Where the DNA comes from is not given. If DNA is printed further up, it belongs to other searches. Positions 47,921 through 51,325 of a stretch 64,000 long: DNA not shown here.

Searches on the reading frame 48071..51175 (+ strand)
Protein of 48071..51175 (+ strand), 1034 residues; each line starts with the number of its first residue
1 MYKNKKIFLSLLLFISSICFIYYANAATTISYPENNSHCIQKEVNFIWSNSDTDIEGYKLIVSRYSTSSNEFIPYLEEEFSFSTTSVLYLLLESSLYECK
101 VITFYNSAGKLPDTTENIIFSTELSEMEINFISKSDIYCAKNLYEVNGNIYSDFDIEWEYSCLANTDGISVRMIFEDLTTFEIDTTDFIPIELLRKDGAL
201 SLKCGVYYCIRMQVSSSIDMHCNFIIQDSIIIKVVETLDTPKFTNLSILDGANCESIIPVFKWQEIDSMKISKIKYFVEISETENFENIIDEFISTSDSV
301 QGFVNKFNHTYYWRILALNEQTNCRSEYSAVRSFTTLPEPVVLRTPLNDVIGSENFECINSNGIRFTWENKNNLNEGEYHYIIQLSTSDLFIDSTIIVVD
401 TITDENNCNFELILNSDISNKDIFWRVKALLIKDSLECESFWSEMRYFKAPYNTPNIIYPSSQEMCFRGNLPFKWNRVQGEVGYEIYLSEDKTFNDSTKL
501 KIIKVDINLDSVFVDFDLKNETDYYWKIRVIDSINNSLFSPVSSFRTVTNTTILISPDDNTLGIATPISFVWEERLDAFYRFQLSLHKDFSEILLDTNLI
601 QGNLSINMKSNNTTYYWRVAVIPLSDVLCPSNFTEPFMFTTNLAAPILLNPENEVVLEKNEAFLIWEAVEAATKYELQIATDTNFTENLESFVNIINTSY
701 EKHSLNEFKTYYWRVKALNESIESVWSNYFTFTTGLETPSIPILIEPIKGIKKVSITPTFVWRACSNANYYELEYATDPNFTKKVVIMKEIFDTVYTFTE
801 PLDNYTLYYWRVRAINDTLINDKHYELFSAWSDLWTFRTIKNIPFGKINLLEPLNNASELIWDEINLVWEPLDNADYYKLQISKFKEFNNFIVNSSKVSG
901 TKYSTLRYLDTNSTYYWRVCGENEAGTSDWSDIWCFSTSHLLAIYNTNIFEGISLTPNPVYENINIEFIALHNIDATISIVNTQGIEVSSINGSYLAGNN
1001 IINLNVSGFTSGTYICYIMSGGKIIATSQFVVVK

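Call 7: search_protein_families(library=pfam, proteins=[window:48071-51175:+], max_evalue=0.01)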
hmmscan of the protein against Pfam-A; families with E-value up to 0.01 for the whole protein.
window:48071-51175:+ (1034 aa): 5 families
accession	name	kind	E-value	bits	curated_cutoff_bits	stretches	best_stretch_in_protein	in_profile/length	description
PF25788.1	Ig_Rha78A_N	-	7.1e-24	84.5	27.4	2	671-736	34-103/105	Rha78A-like, N-terminal immunoglobulin domain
PF00041.27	fn3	-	6.4e-10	39.5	25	1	862-932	13-79/84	Fibronectin type III domain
PF18962.6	Por_Secre_tail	-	3.7e-08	34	27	1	957-1028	3-71/75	Secretion system C-terminal sorting domain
PF16656.11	Pur_ac_phosph_N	-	2.2e-06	28.5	30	0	693-734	56-93/93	Purple acid Phosphatase, N-terminal domain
PF24489.1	Ig_J_second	-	8.9e-05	22.9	27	0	480-546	26-93/105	Tip attachment protein J second Ig-like domain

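Call 8: search_protein_families(library=ncbifam, proteins=[window:48071-51175:+], max_evalue=0.01)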
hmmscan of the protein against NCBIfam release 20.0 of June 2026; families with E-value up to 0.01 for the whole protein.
window:48071-51175:+ (1034 aa): 1 family
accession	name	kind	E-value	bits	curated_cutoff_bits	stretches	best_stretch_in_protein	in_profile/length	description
TIGR04183.1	Por_Secre_tail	domain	3.5e-07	30.1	23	1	956-1032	2-71/72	T9SS type A sorting domain-containing protein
